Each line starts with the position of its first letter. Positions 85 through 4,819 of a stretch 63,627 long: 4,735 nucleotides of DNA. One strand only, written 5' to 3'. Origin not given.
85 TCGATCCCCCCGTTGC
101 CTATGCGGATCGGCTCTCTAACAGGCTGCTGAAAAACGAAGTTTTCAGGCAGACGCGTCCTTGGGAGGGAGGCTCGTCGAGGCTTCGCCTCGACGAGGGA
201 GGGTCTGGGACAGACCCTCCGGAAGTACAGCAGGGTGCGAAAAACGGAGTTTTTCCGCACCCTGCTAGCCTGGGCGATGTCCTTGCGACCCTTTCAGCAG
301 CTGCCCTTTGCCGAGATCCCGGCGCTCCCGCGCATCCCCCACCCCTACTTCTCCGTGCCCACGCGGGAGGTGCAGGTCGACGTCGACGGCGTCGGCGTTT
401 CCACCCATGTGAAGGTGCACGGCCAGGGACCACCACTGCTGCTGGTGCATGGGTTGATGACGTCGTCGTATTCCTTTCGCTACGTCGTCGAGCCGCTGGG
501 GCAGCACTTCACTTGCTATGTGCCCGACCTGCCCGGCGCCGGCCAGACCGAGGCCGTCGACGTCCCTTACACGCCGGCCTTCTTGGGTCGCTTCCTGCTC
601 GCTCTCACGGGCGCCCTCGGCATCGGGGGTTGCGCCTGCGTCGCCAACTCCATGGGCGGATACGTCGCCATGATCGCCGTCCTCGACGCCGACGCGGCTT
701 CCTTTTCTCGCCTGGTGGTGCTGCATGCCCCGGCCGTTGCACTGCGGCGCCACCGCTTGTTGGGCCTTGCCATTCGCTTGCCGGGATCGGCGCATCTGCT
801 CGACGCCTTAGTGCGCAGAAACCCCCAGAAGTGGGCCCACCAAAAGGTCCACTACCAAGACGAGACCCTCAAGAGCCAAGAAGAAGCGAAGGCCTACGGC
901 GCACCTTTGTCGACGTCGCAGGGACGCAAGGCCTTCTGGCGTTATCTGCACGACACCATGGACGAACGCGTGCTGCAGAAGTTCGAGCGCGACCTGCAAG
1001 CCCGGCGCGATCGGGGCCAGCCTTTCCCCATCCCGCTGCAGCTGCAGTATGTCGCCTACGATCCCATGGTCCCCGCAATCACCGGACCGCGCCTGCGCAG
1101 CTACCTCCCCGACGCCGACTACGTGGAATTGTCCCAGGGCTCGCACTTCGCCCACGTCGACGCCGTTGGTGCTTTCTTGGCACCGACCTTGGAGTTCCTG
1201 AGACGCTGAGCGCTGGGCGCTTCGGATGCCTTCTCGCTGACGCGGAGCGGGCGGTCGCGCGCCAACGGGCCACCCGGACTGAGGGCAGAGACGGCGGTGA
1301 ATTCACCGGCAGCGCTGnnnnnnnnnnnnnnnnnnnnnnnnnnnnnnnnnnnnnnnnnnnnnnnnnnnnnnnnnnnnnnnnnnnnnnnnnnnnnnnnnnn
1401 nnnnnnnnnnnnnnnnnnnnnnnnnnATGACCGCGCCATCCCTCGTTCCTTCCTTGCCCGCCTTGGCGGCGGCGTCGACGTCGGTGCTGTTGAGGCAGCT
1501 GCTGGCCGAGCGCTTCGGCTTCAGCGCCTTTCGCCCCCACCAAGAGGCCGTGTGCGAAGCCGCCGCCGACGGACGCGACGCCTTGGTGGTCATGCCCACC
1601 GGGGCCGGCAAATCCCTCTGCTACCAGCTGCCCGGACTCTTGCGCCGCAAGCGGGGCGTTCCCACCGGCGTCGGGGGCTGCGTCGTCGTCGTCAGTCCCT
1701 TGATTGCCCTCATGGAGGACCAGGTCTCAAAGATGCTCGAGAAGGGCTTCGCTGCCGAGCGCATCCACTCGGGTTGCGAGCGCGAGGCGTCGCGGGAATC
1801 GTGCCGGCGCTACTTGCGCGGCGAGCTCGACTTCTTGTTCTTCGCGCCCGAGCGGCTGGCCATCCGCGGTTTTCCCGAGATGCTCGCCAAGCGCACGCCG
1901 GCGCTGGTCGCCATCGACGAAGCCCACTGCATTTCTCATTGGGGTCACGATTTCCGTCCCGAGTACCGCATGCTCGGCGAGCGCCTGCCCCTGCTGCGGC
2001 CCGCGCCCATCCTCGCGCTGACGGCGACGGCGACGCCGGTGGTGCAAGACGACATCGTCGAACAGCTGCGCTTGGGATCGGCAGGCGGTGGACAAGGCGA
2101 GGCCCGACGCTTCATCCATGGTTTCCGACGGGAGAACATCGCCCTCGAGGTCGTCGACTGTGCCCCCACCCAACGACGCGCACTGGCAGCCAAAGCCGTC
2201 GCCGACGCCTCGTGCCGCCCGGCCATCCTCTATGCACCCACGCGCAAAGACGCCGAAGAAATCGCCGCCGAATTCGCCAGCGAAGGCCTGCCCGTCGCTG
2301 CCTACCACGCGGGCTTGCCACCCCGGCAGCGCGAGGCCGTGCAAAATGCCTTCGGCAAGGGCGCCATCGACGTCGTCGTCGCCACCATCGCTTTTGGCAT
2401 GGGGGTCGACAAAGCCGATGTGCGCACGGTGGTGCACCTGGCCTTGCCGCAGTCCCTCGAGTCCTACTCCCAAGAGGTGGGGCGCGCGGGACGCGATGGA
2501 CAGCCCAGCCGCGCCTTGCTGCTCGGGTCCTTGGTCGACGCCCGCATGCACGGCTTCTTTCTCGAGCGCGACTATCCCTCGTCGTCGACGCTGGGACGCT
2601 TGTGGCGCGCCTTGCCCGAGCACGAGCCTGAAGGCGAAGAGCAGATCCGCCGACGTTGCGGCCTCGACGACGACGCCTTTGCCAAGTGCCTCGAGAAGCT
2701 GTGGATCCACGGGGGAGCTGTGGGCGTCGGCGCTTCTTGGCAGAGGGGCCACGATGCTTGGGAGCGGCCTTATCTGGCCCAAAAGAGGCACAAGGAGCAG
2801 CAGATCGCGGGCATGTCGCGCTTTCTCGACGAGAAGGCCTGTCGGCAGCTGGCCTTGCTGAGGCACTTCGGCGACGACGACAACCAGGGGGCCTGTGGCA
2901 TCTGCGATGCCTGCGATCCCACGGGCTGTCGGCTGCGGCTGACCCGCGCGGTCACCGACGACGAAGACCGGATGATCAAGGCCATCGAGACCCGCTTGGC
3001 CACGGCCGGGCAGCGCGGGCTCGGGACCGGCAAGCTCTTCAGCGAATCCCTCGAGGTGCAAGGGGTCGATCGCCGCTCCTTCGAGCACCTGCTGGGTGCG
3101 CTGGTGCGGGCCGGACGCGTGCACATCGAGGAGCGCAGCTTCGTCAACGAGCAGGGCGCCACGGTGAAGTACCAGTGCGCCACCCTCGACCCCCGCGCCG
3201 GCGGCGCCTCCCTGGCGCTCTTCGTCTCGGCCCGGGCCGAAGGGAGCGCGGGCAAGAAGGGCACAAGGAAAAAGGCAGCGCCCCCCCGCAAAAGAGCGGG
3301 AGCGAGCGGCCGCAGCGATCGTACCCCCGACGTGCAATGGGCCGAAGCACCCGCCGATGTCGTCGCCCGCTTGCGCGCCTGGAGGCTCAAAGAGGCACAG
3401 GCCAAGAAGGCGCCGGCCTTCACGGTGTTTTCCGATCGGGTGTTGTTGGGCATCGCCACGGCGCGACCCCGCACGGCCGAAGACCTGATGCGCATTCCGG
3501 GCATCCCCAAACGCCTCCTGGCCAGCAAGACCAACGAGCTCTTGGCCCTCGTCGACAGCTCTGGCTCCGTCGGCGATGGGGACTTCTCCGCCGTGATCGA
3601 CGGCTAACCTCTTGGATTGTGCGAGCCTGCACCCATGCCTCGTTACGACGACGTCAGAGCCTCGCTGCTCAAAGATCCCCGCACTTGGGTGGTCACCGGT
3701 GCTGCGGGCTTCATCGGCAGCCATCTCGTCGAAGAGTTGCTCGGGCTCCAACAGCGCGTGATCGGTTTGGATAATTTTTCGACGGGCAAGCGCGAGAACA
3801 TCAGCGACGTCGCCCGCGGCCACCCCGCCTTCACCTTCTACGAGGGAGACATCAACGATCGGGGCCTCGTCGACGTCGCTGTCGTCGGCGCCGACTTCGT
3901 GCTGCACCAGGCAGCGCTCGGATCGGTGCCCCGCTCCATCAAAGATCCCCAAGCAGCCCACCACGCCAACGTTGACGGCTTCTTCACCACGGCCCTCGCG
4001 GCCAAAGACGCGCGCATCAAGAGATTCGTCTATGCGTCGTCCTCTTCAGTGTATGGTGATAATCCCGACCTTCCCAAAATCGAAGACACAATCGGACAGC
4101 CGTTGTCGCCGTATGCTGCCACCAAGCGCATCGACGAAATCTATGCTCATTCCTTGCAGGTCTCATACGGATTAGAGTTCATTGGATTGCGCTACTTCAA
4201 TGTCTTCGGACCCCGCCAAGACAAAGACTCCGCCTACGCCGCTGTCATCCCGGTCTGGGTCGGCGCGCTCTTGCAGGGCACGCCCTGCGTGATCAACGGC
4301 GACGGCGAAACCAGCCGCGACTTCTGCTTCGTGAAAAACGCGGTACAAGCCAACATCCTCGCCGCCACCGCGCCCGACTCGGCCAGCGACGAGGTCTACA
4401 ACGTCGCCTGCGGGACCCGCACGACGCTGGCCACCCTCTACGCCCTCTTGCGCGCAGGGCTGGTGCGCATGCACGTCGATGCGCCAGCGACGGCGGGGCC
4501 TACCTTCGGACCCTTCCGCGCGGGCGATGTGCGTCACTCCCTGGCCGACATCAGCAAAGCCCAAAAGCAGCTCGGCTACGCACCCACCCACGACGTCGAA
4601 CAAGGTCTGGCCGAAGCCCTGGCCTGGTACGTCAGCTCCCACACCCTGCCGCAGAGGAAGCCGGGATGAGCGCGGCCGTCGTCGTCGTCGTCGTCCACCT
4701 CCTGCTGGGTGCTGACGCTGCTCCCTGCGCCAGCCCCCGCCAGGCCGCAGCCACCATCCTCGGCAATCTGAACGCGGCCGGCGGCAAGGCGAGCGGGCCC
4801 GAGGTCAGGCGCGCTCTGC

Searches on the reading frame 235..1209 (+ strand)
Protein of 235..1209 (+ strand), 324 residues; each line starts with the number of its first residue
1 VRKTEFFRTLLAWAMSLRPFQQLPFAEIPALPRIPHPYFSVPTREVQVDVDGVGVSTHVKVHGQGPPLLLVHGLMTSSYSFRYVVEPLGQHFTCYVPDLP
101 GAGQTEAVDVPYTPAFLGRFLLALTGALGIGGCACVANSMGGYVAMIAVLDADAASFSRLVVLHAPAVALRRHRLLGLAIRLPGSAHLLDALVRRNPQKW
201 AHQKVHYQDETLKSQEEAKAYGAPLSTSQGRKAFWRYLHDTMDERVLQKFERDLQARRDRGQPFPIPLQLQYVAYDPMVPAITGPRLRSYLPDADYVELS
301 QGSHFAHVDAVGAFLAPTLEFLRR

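Call 41: search_protein_families(library=pfam, proteins=[window:235-1209:+], max_evalue=0.0001)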
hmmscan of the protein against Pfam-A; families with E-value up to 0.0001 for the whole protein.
window:235-1209:+ (324 aa): 3 families
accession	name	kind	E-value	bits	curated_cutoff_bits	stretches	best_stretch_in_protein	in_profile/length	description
PF00561.26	Abhydrolase_1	-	5.4e-19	69.3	25.8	1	66-309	1-243/245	alpha/beta hydrolase fold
PF12697.13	Abhydrolase_6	-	9.1e-15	56.3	26.3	1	68-312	1-212/217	Alpha/beta hydrolase family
PF12146.15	Hydrolase_4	-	2.1e-06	27.7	27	1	68-244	7-182/239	Serine aminopeptidase, S33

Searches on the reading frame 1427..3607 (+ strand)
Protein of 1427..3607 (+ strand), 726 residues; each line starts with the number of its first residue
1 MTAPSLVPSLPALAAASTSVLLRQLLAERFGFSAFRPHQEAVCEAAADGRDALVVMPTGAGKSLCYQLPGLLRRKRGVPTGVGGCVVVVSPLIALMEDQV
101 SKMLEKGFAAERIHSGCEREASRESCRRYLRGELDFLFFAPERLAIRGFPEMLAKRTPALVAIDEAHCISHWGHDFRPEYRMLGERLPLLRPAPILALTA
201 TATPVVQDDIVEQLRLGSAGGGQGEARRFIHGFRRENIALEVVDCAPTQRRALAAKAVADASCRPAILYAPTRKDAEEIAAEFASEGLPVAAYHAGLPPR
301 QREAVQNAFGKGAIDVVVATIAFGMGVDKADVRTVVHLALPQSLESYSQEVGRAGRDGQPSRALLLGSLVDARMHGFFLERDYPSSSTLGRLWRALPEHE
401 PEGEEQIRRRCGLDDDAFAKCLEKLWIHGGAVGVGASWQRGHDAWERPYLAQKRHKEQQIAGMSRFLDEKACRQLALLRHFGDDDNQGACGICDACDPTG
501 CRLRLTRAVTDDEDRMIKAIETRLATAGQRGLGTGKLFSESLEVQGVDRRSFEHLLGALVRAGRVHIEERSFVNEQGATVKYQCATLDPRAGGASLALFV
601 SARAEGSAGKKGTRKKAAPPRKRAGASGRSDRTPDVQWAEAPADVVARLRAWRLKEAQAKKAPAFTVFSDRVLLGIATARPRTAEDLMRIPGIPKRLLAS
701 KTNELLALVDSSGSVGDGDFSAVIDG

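Call 41: search_protein_families(library=pfam, proteins=[window:1427-3607:+], max_evalue=0.0001)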
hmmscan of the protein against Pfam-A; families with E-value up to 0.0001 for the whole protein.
window:1427-3607:+ (726 aa): 4 families
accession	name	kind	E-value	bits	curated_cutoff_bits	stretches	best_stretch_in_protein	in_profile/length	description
PF00270.35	DEAD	-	8.9e-26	91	26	1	36-207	1-165/167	DEAD/DEAH box helicase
PF00271.37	Helicase_C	-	8.5e-22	77.9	23.5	1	262-358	14-110/110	Helicase conserved C-terminal domain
PF00570.28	HRDC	-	2.7e-15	56.5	23.8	1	644-709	3-68/68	HRDC domain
PF16124.10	RecQ_Zn_bind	-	1.6e-08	35.6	25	1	451-496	19-65/66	RecQ zinc-binding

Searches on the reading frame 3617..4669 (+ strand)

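Call 41: search_protein_families(library=pfam, proteins=[window:3617-4669:+], max_evalue=0.0001)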
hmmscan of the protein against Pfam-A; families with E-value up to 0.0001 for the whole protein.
window:3617-4669:+ (350 aa): 7 families
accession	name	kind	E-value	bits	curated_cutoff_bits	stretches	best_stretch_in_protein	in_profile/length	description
PF01370.27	Epimerase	-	3.4e-59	200.6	20.9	1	25-264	2-240/240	NAD dependent epimerase/dehydratase family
PF16363.11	GDP_Man_Dehyd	-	4.4e-50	171.4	27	1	26-333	2-331/332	GDP-mannose 4,6 dehydratase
PF01073.25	3Beta_HSD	-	2.9e-20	72.9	22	1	25-252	1-231/280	3-beta hydroxysteroid dehydrogenase/isomerase family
PF02719.21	Polysacc_synt_2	-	9.6e-14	51.7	20.2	1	25-274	2-239/293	Polysaccharide biosynthesis protein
PF13460.12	NAD_binding_10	-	1.8e-08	34.9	27.2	1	28-171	1-125/184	NAD(P)H-binding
PF04321.23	RmlD_sub_bind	-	4.1e-07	29.8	27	1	25-174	4-133/287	RmlD substrate binding domain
PF07993.18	NAD_binding_4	-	5.4e-07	29.5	20.1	0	26-47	1-22/258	Male sterility protein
